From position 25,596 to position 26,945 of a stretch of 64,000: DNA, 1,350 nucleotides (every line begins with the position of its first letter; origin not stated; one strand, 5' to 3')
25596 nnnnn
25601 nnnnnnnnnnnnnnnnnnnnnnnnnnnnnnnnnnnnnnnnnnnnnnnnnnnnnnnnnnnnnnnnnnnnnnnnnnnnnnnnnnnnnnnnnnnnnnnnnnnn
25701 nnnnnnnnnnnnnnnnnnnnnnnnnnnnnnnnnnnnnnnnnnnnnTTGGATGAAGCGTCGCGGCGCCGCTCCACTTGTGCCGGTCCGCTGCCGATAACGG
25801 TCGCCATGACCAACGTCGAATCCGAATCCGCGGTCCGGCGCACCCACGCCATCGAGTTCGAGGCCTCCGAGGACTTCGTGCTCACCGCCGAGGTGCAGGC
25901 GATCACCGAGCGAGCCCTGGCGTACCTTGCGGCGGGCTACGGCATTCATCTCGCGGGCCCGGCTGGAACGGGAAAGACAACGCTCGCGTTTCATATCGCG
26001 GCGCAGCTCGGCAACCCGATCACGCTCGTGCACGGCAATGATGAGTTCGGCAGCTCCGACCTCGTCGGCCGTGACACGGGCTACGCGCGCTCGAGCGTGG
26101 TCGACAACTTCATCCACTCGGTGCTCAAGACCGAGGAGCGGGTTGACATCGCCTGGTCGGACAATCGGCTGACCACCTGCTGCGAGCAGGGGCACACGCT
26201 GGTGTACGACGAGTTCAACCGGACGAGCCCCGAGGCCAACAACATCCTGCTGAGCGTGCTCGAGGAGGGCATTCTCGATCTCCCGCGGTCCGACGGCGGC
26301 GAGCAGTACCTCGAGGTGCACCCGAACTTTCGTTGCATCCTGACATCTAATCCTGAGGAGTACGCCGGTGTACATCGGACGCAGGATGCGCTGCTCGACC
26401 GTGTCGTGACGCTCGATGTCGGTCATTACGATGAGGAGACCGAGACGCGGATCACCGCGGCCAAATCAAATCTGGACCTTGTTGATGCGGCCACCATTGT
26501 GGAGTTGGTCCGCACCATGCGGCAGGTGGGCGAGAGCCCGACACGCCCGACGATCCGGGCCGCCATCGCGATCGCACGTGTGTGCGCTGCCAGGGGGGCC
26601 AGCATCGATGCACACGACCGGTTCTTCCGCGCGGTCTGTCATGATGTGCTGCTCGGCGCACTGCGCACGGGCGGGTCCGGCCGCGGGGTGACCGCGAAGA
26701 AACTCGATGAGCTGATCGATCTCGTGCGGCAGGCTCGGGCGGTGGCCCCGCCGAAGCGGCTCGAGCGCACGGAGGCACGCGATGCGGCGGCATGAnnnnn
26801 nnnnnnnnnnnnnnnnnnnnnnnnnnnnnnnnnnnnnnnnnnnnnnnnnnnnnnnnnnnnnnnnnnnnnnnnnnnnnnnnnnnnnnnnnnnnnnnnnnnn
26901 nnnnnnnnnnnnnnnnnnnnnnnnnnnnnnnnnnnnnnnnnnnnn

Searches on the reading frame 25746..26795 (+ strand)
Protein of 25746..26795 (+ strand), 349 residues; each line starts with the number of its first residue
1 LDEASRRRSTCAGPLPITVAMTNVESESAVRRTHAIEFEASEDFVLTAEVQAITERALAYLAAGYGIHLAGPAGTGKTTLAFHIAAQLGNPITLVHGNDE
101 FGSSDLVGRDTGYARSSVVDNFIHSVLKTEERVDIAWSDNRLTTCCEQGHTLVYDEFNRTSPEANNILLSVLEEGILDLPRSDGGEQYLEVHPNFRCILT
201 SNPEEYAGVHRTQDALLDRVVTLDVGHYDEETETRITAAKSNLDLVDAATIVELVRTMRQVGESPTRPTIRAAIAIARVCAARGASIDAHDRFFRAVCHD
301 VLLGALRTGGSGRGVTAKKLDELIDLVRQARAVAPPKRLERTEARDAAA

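Call 3: search_protein_families(library=pfam, proteins=[window:25746-26795:+], max_evalue=0.1)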
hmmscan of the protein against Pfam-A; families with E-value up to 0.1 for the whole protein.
window:25746-26795:+ (349 aa): 22 families
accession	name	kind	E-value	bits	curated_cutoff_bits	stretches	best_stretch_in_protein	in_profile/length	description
PF07728.20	AAA_5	-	1.1e-17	64.8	22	1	69-219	4-138/139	AAA domain (dynein-related subfamily)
PF07726.17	AAA_3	-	1.9e-06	28.2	27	1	151-221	65-130/131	ATPase family associated with various cellular activities (AAA)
PF00004.35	AAA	-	0.00015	22.6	21.2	1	68-115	2-38/131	ATPase family associated with various cellular activities (AAA)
PF05496.18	RuvB_N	-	0.00024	21.3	27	1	67-149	36-120/159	Holliday junction DNA helicase RuvB P-loop domain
PF13481.12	AAA_25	-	0.00083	19.5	27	1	60-87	29-56/195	AAA domain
PF06068.19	TIP49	-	0.0013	18.4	23.8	1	63-95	49-81/347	TIP49 P-loop domain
PF12774.13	AAA_6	-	0.0021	17.5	25.2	1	61-102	29-70/327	Hydrolytic ATP binding site of dynein motor region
PF13238.12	AAA_18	-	0.0031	18.4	29.4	1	67-123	1-55/128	AAA domain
PF00910.28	RNA_helicase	-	0.005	17.7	21.5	0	67-92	1-26/105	RNA helicase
PF13479.12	AAA_24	-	0.0056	17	27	1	66-118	4-47/195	AAA domain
PF01078.27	Mg_chelatase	-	0.0078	16.1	20.3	0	51-87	8-45/207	Magnesium chelatase, subunit ChlI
PF13191.12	AAA_16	-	0.0091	16.9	32.6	1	52-100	11-62/167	AAA ATPase domain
PF02367.23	TsaE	-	0.0091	16.4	26.6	1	48-89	5-46/128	Threonylcarbamoyl adenosine biosynthesis protein TsaE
PF20720.3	nSTAND3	-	0.011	15.9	27.2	1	55-88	8-41/155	Novel STAND NTPase 3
PF05729.18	NACHT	-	0.033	14.5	26.7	0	68-88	4-24/167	NACHT domain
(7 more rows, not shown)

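Call 4: search_protein_families(library=ncbifam, proteins=[window:25746-26795:+], max_evalue=0.1)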
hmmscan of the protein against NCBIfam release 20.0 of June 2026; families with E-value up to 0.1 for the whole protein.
window:25746-26795:+ (349 aa): 17 families
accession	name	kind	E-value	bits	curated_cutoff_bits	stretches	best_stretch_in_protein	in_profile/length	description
TIGR02640.1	gas_vesic_GvpN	equivalog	1.2e-101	339.7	266.8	1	44-303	1-259/262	gas vesicle protein GvpN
NF047784.1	MadB_ATPase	equivalog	2.3e-08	33.6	475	1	150-306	140-283/298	MadB family AAA-type ATPase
NF000868.0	PRK00080.1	equivalog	3.6e-05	22.8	282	1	27-109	16-96/330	Holliday junction branch migration DNA helicase RuvB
TIGR01650.1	PD_CobS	equivalog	0.0001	21.6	558.55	1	54-256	54-250/327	cobaltochelatase subunit CobS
TIGR00635.1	ruvB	equivalog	0.00022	20.4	299.05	1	67-146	33-114/305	Holliday junction branch migration DNA helicase RuvB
NF042959.1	IteA_antiphage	equivalog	0.0026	17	510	1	60-95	121-156/367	anti-phage ATPase IteA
NF006586.0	PRK09112.1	equivalog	0.0029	16.8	308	1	67-88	48-69/351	DNA polymerase III subunit delta'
NF038214.1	IS21_help_AAA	equivalog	0.0079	15.9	200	1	56-87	82-113/232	IS21-like element helper ATPase IstB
NF006743.0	PRK09270.1-2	equivalog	0.014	14.5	227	1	47-104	9-68/217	nucleoside/nucleotide kinase family protein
NF047748.1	PrtsmActNtasePan1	equivalog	0.022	13.8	750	0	63-89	181-207/405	proteasome-activating nucleotidase Pan1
NF041546.1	ParA_partition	equivalog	0.025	14.1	180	0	74-89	10-25/203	ParA family partition ATPase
NF047747.1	PrtsmActNtasePan2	equivalog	0.04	13.2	700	0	65-87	186-208/397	proteasome-activating nucleotidase Pan2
NF041000.1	ATPase_ComGA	equivalog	0.043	12.8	300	1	25-87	92-151/267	competence type IV pilus ATPase ComGA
NF002981.0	PRK03695.1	equivalog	0.046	13.1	281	0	61-86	23-48/253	vitamin B12 ABC transporter ATP-binding protein BtuD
NF003233.0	PRK04195.2-3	equivalog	0.057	12.2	471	1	69-113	43-85/504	replication factor C large subunit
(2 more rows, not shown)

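Call 7: find_related_loci(query=window:25746-26795:+, collection=genome_contigs, flank=8000)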
Query window:25746-26795:+ (349 aa) in genome_contigs; peptide patterns used: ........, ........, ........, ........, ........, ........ (x = any residue, [..] = any of these).
77 stretches matched a pattern; 2 encode a relative of the query (tblastn E <= 1e-3); 2 distinct loci.
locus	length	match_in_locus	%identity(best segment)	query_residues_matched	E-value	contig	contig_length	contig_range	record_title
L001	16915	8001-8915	54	39-340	2e-106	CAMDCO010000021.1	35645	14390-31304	MAG: Bordetella parapertussis isolate MiH-14oct19-148 genome assembly, contig: MiH-14oct19-C2079, whole genome shotgun s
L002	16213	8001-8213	39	155-229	5e-9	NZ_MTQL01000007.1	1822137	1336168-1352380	Leifsonia sp. ALI-44-B Contig7, whole genome shotgun sequence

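Call 13: search_protein_families(library=pfam, proteins=[L001:6016-7557:+, L001:8946-9272:+, L001:7601-7927:+], max_evalue=0.01)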
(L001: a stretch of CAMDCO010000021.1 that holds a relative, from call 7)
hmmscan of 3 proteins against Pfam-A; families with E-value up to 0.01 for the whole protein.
L001:6016-7557:+ (513 aa): 0 families

L001:8946-9272:+ (108 aa): 0 families

L001:7601-7927:+ (108 aa): 3 families
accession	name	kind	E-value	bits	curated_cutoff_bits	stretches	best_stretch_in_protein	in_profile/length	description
PF00684.25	DnaJ_CXXCXGXG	-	6.3e-11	42.8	32.7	2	8-67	1-65/65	DnaJ central domain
PF15777.11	Anti-TRAP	-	1.2e-08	35.2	32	1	38-71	5-44/59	Tryptophan RNA-binding attenuator protein inhibitory protein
PF17302.8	DUF5351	-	2.4e-08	34.6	27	1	60-87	1-28/29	Family of unknown function (DUF5351)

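Call 14: find_related_loci(query=window:25746-26795:+, collection=metagenome_contigs, flank=7000)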
Query window:25746-26795:+ (349 aa) in metagenome_contigs; peptide patterns used: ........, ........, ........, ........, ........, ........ (x = any residue, [..] = any of these).
96 stretches matched a pattern; 3 encode a relative of the query (tblastn E <= 1e-3); 3 distinct loci.
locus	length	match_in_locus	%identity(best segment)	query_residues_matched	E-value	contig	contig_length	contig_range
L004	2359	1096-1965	57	36-324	4e-113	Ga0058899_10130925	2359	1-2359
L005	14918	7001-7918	57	39-337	2e-104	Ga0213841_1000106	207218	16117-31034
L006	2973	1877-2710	54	26-302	2e-98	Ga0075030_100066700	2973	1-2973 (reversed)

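Call 30: find_homologous_proteins(query=window:25746-26795:+, max_evalue=1e-60)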
Query window:25746-26795:+ (349 aa): 7050 proteins with E <= 1e-60 among 8000 candidates; the best 120 are listed.
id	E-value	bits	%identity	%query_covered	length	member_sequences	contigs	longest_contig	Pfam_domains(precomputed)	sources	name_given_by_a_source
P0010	4.6e-212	721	100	94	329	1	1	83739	PF07726.18,PF07728.21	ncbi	ncbi:MAG: gas vesicle protein GvpN [Planctomycetota bacterium]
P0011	1.4e-136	473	66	93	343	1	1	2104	PF07726.18,PF07728.21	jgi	jgi:gas vesicle protein GvpN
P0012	3.2e-121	423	62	89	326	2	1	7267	PF07726.18,PF07728.21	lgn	-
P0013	3.2e-118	413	63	82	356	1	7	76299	PF07726.18,PF07728.21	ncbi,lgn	-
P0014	2.6e-117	410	63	84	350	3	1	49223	PF07726.18,PF07728.21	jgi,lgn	jgi:nitric oxide reductase NorQ protein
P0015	6.6e-117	409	63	82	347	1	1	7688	PF07726.18,PF07728.21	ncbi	-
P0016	1.2e-116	408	56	95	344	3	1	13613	PF07726.18,PF07728.21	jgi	-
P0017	6.8e-116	405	62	83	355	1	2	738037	PF12774.14,PF07726.18,PF07728.21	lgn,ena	-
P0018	7.5e-116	405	62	90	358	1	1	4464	PF07726.18,PF07728.21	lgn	-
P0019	9.2e-116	405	65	79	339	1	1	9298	PF07726.18,PF07728.21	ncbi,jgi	jgi:nitric oxide reductase NorQ protein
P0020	1.1e-115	405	59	88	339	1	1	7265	PF12774.14,PF07726.18,PF07728.21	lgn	-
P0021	3.1e-114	400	61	85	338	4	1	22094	PF07726.18,PF07728.21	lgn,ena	-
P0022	3.6e-114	400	63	83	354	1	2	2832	PF07726.18,PF07728.21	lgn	-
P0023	6.8e-114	399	62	83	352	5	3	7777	PF07726.18,PF07728.21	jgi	-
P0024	9.6e-114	398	63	84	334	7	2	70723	PF07726.18,PF07728.21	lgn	-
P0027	1.6e-113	397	64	80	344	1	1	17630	PF07726.18,PF07728.21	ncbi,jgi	jgi:nitric oxide reductase NorQ protein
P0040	1.4e-111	391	65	77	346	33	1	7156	PF07726.18,PF07728.21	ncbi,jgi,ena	ncbi:MAG: gas vesicle protein GvpN [Planctomyces sp.]|jgi:nitric oxide reductase NorQ protein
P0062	1.4e-110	388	66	75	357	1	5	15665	PF07726.18,PF07728.21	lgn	-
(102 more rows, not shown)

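Call 31: find_encoding_contigs(protein=P0013, flank=5000, max_places=2)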
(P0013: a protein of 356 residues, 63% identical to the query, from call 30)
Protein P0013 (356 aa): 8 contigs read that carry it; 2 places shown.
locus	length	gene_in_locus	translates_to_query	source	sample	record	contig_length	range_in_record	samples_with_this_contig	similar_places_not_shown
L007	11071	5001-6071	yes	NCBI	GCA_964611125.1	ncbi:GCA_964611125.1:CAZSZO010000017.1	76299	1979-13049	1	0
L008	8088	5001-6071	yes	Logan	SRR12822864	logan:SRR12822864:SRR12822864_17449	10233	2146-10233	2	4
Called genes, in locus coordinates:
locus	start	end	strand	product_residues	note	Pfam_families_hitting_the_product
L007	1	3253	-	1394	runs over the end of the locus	PF02895:H-kinase_dim, PF01584:CheW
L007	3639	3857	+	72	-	PF00741:Gas_vesicle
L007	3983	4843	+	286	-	-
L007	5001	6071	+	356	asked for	PF07728:AAA_5, PF07726:AAA_3 (weak)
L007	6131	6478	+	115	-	-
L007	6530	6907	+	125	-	-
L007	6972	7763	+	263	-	PF06386:GvpL_GvpF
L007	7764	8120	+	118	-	-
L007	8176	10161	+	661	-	PF00142:Fer4_NifH (faint), PF01656:CbiA (weak), PF02374:ArsA_ATPase, PF02562:PhoH (faint), PF13614:AAA_31 (weak), PF01656:CbiA (weak), PF02374:ArsA_ATPase, PF13614:AAA_31, +3 more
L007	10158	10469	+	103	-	PF00741:Gas_vesicle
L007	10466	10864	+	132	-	PF05121:GvpK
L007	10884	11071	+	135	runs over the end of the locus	PF00741:Gas_vesicle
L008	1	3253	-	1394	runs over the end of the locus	PF02895:H-kinase_dim, PF01584:CheW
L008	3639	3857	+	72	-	PF00741:Gas_vesicle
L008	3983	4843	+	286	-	-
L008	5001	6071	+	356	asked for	PF07728:AAA_5, PF07726:AAA_3 (weak)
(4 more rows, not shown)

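Call 32: find_encoding_contigs(protein=P0014, flank=5000, max_places=2)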
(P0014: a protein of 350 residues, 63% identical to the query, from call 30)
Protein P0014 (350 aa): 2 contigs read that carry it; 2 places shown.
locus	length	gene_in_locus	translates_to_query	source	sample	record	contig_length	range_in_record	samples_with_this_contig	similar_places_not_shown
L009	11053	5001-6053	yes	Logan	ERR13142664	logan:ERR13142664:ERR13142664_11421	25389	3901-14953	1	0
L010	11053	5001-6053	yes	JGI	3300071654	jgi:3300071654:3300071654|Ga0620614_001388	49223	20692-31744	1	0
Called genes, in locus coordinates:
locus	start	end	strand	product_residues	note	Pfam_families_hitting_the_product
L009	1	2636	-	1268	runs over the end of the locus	PF02895:H-kinase_dim, PF02518:HATPase_c (weak), PF01584:CheW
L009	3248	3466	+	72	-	PF00741:Gas_vesicle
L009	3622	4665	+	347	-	-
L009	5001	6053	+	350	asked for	PF07728:AAA_5, PF07726:AAA_3 (weak)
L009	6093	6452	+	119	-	-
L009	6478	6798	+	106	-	-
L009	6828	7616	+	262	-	PF06386:GvpL_GvpF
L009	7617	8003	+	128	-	PF05120:GvpG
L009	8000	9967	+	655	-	PF00142:Fer4_NifH (faint), PF01656:CbiA (weak), PF02374:ArsA_ATPase, PF02562:PhoH (faint), PF13614:AAA_31 (weak), PF01656:CbiA (weak), PF02374:ArsA_ATPase, PF13614:AAA_31, +2 more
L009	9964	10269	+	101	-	PF00741:Gas_vesicle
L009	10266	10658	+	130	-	PF05121:GvpK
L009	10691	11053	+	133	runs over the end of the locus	PF00741:Gas_vesicle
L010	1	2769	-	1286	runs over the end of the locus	PF02895:H-kinase_dim, PF02518:HATPase_c (weak), PF01584:CheW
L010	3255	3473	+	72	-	PF00741:Gas_vesicle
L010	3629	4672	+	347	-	-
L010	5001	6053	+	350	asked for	PF07728:AAA_5, PF07726:AAA_3 (weak)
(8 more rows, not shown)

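Call 33: find_encoding_contigs(protein=P0011, flank=5000, max_places=2)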
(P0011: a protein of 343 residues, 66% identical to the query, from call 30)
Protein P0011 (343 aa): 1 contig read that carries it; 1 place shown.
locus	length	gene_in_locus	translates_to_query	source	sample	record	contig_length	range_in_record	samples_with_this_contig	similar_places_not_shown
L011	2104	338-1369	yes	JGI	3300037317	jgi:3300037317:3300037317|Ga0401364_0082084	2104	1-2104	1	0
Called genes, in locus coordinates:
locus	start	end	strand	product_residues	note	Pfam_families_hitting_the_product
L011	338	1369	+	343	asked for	PF07726:AAA_3 (faint), PF07728:AAA_5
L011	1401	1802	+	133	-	PF26916:DUF8275 (faint)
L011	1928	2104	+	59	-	?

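Call 39: find_encoding_contigs(protein=P0017, flank=4000, max_places=1)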
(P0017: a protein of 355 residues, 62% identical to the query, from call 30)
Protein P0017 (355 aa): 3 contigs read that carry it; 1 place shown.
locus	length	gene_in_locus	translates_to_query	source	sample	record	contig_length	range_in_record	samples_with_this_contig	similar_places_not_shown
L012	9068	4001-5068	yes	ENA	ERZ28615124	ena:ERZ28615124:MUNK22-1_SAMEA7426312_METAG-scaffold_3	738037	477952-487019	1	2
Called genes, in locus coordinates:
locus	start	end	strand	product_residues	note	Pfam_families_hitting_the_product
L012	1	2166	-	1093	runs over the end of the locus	PF02895:H-kinase_dim, PF01584:CheW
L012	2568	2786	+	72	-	PF00741:Gas_vesicle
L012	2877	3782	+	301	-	-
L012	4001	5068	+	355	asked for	PF12774:AAA_6 (faint), PF07728:AAA_5, PF07726:AAA_3 (weak)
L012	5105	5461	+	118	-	-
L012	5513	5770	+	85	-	-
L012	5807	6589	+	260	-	PF06386:GvpL_GvpF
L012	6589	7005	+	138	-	PF05120:GvpG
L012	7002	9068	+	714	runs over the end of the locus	PF13481:AAA_25 (faint), PF24883:NPHP3_N (faint), PF25199:nSTAND_NTPase5 (faint), PF02374:ArsA_ATPase, PF13614:AAA_31 (weak), PF01656:CbiA, PF02374:ArsA_ATPase, PF13614:AAA_31 (weak), +4 more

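Call 40: find_encoding_contigs(protein=P0019, flank=4000, max_places=1)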
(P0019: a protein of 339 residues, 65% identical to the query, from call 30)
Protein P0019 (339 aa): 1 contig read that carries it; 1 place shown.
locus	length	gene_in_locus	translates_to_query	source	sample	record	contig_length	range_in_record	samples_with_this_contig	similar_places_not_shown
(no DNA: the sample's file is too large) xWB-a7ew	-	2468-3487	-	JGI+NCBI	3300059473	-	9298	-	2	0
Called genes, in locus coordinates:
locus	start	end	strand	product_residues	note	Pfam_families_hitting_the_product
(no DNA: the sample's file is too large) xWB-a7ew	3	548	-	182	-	?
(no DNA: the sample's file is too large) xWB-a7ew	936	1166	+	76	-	PF00741:Gas_vesicle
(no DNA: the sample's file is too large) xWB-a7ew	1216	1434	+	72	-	PF00741:Gas_vesicle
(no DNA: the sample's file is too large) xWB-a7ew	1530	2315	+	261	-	-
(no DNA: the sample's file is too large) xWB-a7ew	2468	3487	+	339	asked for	PF07726:AAA_3 (faint), PF07728:AAA_5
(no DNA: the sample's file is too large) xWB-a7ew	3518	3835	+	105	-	-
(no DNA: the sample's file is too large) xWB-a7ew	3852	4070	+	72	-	-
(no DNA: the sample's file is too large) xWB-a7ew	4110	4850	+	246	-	PF06386:GvpL_GvpF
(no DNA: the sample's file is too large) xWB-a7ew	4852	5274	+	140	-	-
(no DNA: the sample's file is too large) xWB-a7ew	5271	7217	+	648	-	PF00142:Fer4_NifH (faint), PF02374:ArsA_ATPase, PF10609:ParA (faint), PF13481:AAA_25 (faint), PF01656:CbiA, PF13614:AAA_31 (faint), PF01656:CbiA (weak), PF02374:ArsA_ATPase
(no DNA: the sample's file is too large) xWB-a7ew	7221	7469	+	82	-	PF00741:Gas_vesicle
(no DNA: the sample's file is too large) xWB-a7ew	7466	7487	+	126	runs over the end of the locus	PF05121:GvpK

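Call 41: find_encoding_contigs(protein=P0012, flank=4000, max_places=1)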
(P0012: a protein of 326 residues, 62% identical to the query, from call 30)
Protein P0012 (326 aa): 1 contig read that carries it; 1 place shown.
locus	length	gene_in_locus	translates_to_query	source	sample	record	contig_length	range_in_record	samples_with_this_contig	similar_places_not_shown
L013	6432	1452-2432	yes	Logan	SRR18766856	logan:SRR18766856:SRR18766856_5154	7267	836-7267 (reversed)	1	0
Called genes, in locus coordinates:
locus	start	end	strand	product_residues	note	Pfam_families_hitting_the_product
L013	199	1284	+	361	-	-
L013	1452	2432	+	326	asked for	PF07728:AAA_5, PF07726:AAA_3 (faint)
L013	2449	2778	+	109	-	-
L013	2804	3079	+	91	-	-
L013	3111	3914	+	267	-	PF06386:GvpL_GvpF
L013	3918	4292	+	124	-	PF05120:GvpG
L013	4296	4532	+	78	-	PF00741:Gas_vesicle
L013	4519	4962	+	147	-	PF05121:GvpK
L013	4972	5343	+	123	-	PF00741:Gas_vesicle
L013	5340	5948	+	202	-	-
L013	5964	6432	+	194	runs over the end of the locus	PF05455:GvpH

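Call 54: search_protein_families(library=pfam, proteins=[L007:3983-4843:+, L009:3622-4665:+, L012:2877-3782:+, L013:199-1284:+, L001:6016-7557:+], max_evalue=10)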
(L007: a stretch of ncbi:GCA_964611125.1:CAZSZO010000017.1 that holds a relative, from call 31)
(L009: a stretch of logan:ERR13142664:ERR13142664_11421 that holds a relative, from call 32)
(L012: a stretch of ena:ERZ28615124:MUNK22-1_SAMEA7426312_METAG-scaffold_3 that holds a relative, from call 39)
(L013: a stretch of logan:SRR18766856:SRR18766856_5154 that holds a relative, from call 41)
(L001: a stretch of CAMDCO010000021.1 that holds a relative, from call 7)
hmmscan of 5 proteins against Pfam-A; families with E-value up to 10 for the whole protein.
L007:3983-4843:+ (286 aa): 13 families
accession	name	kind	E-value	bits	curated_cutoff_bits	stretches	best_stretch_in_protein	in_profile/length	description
PF09177.16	STX6_10_61_N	-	0.0014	19.5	29.4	1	115-198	8-99/99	Syntaxin 6/10/61, N-terminal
PF25764.1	KIF21A_4th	-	0.0032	17.6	33.1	1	51-199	14-149/183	KIF21A-like domain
PF04513.17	Baculo_PEP_C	-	0.013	16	38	1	108-170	34-96/140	Baculovirus polyhedron envelope protein, PEP, C terminus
PF17098.10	Wtap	-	0.036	14.4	35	2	68-128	88-148/155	WTAP/Mum2p family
PF07798.16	CCDC90-like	-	0.044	14.1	33.5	1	116-199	76-144/175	Coiled-coil domain-containing protein 90-like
PF19491.4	DUF6026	-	0.3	11.5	26.6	0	75-95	30-50/51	Family of unknown function (DUF6026)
PF05008.21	V-SNARE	-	0.36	11.7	25.9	1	39-89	17-67/92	Vesicle transport v-SNARE protein N-terminus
PF06476.17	DUF1090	-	0.45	11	24.4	1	72-109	66-103/110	Protein of unknown function (DUF1090)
PF24590.1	DUF7615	-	0.46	11.4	27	1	54-84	54-85/106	Domain of unknown function (DUF7615)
PF10199.14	Adaptin_binding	-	0.78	11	32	1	55-94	54-93/98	Alpha and gamma adaptin binding protein p34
PF16752.10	TBCC_N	-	1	10.1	27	0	119-200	29-110/115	Tubulin-specific chaperone C N-terminal domain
PF09969.14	DUF2203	-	3.3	8.9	24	0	66-119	14-71/122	Uncharacterized conserved protein (DUF2203)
PF03938.19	OmpH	-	3.6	8.2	32.4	0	137-201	18-81/141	Outer membrane protein (OmpH-like)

L009:3622-4665:+ (347 aa): 20 families
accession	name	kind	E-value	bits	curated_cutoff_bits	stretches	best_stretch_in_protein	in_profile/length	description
PF06008.19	Laminin_I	-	0.0021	18.3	34.6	2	40-105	126-194/259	Laminin Domain I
PF13166.12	AAA_13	-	0.0031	16.7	36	1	85-244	265-456/713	AAA domain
PF12732.12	YtxH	-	0.011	16.6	37.5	1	110-167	30-69/71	YtxH-like protein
PF25408.1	AAA_lid_NAV1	-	0.015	15.5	27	1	97-136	4-43/115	NAV1-like, AAA+ ATPase lid domain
PF20379.3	DUF6674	-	0.04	14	28.5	1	101-172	18-93/251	Family of unknown function (DUF6674)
PF11496.14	HDA2-3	-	0.042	13.4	27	1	50-91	225-266/278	Class II histone deacetylase complex subunits 2 and 3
PF01442.23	Apolipoprotein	-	0.095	12.8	90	2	35-194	29-185/190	Apolipoprotein A1/A4/E domain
PF20870.2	FAM186A-B_N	-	0.12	12.3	27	0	93-122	75-104/243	FAM186A/B, N-terminal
PF07352.17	Phage_Mu_Gam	-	0.13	12.6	28.3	0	166-209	19-62/149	Bacteriophage Mu Gam like protein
PF04728.18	LPP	-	0.16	12.8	29.1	1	67-102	2-37/53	Lipoprotein leucine-zipper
PF01544.23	CorA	-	0.2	11.4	27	1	65-193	118-240/292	CorA-like Mg2+ transporter protein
PF23735.1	KIF9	-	0.21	12.2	31.9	1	170-242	17-96/140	Kinesin-like protein KIF9 domain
PF05055.17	DUF677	-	0.36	10.1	29.1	1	31-109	263-335/336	Protein of unknown function (DUF677)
PF16752.10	TBCC_N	-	1.2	10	27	0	165-240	6-77/115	Tubulin-specific chaperone C N-terminal domain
PF03670.18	UPF0184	-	3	8.7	21.5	1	144-184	32-72/83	Uncharacterised protein family (UPF0184)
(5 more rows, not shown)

L012:2877-3782:+ (301 aa): 12 families
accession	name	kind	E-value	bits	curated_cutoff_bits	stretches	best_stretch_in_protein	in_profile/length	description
PF09177.16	STX6_10_61_N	-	0.0035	18.3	29.4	2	139-194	45-98/99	Syntaxin 6/10/61, N-terminal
PF25764.1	KIF21A_4th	-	0.011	15.9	33.1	1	54-185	53-178/183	KIF21A-like domain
PF25450.1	Rab11-FIP3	-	0.027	15.2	31.9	1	84-182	22-122/125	Rab11-FIP3-like domain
PF20321.3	DUF6616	-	0.1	13.3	27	1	95-134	17-56/111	Family of unknown function (DUF6616)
PF21118.2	DosC_2nd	-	0.18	12.4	31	0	158-194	63-100/110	DosC CZB-like middle domain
PF05008.21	V-SNARE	-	0.21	12.5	25.9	1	114-195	8-85/92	Vesicle transport v-SNARE protein N-terminus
PF12732.12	YtxH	-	0.55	11.1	37.5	0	86-117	38-69/71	YtxH-like protein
PF06476.17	DUF1090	-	0.95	9.9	24.4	1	94-144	58-108/110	Protein of unknown function (DUF1090)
PF09548.15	Spore_III_AB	-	1.3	9.4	32.5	2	136-193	22-79/170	Stage III sporulation protein AB (spore_III_AB)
PF06818.20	Fez1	-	1.8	9.5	34.4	1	86-177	71-157/199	Fez1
PF01544.23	CorA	-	3.1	7.5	27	1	94-193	117-203/292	CorA-like Mg2+ transporter protein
PF04871.18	Uso1_p115_C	-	3.6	8.3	28.4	0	110-175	5-72/121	Uso1 / p115 like vesicle tethering protein, C terminal region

L013:199-1284:+ (361 aa): 5 families
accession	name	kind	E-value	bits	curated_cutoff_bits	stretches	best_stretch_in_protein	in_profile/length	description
PF14138.11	COX16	-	0.0037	18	27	1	151-208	25-78/79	Cytochrome c oxidase assembly protein COX16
PF25423.1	DUF7893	-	0.3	11.7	27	1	114-188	4-76/90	Domain of unknown function (DUF7893)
PF18196.7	Cdh1_DBD_1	-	0.44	11.3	26.4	1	155-206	41-92/120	Chromodomain helicase DNA-binding domain 1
PF06008.19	Laminin_I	-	5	7.2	34.6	1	307-344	112-149/259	Laminin Domain I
PF15091.11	DUF4554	-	9.8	5.5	27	0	172-248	360-436/458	Domain of unknown function (DUF4554)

L001:6016-7557:+ (513 aa): 1 family
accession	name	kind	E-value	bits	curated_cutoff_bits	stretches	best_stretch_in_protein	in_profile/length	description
PF21076.3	GDH_ACT2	-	0.13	13.3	22.8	1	63-115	20-69/90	Glutamate dehydrogenase, ACT2 domain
